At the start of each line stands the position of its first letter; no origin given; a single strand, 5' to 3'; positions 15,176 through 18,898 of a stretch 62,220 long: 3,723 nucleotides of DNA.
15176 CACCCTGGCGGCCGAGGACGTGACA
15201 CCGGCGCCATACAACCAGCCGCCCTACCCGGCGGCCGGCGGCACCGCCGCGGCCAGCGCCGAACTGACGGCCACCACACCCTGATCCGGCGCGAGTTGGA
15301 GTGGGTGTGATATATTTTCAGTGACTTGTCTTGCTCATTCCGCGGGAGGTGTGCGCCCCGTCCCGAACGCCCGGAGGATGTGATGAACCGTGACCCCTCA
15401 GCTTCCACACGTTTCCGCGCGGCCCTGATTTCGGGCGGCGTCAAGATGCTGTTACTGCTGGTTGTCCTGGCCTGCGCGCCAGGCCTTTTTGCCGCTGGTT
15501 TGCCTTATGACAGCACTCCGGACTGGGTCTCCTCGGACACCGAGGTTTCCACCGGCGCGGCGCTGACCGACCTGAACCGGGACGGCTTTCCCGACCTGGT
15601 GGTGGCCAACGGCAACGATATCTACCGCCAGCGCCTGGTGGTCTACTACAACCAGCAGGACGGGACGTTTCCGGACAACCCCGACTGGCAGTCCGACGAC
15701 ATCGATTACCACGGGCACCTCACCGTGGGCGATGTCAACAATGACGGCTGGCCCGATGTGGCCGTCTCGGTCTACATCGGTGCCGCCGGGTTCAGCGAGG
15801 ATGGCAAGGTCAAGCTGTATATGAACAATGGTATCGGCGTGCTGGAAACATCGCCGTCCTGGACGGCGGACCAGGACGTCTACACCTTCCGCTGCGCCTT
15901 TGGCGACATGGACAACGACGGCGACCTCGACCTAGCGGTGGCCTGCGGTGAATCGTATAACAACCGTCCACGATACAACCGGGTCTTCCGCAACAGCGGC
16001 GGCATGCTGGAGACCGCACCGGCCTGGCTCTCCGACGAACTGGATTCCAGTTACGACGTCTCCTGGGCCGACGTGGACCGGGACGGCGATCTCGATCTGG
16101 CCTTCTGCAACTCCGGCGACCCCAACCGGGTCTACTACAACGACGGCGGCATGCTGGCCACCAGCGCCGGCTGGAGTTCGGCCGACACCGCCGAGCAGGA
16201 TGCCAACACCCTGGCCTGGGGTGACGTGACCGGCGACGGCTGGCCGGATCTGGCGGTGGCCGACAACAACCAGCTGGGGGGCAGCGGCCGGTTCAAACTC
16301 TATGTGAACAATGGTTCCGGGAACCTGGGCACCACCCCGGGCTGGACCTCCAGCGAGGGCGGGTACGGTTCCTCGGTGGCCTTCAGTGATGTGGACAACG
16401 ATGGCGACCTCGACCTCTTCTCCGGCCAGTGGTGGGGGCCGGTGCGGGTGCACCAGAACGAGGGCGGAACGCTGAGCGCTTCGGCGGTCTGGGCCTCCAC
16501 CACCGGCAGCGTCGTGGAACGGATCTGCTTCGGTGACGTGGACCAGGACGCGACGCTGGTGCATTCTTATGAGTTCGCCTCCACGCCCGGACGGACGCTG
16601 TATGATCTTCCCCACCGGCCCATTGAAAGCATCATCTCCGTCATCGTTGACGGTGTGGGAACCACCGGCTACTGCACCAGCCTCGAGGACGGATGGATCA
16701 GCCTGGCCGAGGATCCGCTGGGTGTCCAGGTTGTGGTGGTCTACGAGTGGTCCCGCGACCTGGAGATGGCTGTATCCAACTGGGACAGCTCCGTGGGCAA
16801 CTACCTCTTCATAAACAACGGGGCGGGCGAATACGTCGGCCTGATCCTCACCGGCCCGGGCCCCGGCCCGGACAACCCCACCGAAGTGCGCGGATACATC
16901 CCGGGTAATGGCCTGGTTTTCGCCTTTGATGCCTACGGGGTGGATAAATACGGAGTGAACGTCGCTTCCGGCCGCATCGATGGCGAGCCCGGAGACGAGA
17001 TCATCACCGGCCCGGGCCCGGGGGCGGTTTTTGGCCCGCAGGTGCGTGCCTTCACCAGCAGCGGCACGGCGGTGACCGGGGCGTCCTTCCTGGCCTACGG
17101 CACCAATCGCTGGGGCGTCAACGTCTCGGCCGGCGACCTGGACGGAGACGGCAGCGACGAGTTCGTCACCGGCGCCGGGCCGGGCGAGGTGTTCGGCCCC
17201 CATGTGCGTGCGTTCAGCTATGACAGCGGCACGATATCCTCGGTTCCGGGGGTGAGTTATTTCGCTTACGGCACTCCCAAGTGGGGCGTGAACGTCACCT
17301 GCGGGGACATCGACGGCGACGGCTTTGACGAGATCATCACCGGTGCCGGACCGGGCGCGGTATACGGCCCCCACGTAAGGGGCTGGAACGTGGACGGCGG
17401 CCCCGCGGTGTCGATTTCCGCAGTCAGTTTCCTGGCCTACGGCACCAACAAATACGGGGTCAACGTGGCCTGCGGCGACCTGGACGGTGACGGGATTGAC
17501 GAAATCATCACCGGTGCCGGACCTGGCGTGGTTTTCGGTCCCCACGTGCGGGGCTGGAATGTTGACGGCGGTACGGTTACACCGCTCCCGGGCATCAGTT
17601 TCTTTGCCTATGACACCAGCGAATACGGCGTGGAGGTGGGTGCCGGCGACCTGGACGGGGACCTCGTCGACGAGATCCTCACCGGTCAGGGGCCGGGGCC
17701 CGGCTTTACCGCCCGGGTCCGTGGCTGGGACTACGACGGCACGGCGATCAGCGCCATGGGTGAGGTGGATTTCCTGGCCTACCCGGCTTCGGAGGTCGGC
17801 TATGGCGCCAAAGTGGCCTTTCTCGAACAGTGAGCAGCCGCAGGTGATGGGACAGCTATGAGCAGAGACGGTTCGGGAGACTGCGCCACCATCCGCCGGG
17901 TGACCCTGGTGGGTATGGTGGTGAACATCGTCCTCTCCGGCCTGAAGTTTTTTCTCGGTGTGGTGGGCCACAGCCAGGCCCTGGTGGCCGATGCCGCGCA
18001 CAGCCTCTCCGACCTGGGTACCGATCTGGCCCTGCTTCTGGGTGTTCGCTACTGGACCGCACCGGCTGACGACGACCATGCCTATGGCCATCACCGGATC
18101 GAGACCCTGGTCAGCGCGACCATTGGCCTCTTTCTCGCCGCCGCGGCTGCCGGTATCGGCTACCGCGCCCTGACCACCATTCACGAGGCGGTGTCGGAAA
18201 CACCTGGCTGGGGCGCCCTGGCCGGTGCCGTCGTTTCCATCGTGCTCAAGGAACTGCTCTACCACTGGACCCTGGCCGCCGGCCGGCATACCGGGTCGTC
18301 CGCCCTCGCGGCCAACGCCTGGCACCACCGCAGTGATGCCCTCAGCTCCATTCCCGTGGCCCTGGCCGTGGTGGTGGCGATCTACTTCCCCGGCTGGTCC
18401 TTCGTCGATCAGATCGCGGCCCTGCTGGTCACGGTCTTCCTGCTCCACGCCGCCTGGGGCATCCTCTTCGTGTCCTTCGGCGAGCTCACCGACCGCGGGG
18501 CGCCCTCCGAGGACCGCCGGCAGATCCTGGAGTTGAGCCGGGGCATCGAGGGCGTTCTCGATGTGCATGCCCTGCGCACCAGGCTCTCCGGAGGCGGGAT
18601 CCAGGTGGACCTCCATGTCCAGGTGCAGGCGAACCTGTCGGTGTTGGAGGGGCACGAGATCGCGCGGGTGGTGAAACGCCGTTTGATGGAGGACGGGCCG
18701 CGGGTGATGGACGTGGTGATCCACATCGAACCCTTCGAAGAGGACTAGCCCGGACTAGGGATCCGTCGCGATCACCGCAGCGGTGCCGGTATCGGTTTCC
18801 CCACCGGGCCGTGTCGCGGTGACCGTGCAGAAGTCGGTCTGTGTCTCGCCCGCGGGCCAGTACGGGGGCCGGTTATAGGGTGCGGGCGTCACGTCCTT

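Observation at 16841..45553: One ~330-aa C-terminal FG-GAP cassette is fused to five secreted proteins with unrelated heads (M14, M1, S8, C25, VCBS propeller)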

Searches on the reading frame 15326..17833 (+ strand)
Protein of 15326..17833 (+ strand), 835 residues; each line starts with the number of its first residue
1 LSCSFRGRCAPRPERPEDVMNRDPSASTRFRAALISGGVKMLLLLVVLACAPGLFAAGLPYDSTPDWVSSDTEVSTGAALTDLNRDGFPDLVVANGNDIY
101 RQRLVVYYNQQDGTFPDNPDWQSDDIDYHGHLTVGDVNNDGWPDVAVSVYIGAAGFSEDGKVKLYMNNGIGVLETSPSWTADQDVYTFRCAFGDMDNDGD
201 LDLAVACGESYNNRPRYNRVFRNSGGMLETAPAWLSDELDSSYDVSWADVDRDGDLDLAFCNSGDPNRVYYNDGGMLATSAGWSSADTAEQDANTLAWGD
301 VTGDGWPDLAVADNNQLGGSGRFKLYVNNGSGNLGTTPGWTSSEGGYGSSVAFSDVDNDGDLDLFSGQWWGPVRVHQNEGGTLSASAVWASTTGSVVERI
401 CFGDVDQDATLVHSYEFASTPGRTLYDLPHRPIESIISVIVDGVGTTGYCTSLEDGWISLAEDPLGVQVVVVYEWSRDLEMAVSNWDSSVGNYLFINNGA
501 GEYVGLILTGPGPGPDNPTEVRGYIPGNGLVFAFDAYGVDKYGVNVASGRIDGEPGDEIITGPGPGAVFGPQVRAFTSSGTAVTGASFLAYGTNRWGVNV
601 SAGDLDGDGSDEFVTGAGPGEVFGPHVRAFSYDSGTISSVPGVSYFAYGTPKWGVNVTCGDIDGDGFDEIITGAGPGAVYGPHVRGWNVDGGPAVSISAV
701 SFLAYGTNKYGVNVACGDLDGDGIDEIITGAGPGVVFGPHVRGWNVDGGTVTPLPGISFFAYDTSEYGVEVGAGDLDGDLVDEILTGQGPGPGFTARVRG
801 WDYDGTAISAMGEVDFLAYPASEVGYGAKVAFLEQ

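Call 4: search_protein_families(library=pfam, proteins=[window:15326-17833:+], max_evalue=0.01)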
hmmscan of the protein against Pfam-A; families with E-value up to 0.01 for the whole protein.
window:15326-17833:+ (835 aa): 3 families
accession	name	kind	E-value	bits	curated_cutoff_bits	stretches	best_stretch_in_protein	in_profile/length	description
PF13517.12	FG-GAP_3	-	1.8e-51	173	26.9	6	300-365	1-60/61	FG-GAP-like repeat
PF01839.29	FG-GAP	-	3.1e-29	100.8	22.1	5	78-98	5-25/37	FG-GAP repeat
PF25292.1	Beta-prop_CGLA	-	0.00016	21.7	26.8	0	656-681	33-58/316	Lambda-carrageenase beta-propeller domain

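Call 5: search_protein_families(library=ncbifam, proteins=[window:15326-17833:+], max_evalue=0.01)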
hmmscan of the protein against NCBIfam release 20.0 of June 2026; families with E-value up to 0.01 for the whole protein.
window:15326-17833:+ (835 aa): 1 family
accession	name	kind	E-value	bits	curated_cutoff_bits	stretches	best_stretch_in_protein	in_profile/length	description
NF047539.1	XAC2610_fam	domain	1.1e-07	32.2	35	0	80-122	3-47/89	XAC2610-related protein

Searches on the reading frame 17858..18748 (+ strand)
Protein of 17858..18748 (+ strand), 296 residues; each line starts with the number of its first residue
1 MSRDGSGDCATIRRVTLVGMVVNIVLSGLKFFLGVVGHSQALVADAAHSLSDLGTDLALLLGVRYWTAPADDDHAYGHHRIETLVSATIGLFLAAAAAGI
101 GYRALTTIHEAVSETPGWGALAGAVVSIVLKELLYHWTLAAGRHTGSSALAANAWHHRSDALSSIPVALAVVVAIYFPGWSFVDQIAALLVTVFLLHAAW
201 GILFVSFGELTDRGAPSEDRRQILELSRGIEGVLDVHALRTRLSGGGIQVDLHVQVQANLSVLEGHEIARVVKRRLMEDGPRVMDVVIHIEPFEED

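Call 9: search_protein_families(library=pfam, proteins=[window:17858-18748:+], max_evalue=0.001)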
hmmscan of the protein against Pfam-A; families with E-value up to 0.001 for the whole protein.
window:17858-18748:+ (296 aa): 2 families
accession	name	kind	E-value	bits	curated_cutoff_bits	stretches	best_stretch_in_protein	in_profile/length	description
PF01545.26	Cation_efflux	-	2e-39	135.9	26.6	1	17-210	2-197/198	Cation efflux family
PF16916.11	ZT_dimer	-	3.6e-22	78.6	26.7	1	216-293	2-78/78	Dimerisation domain of Zinc Transporter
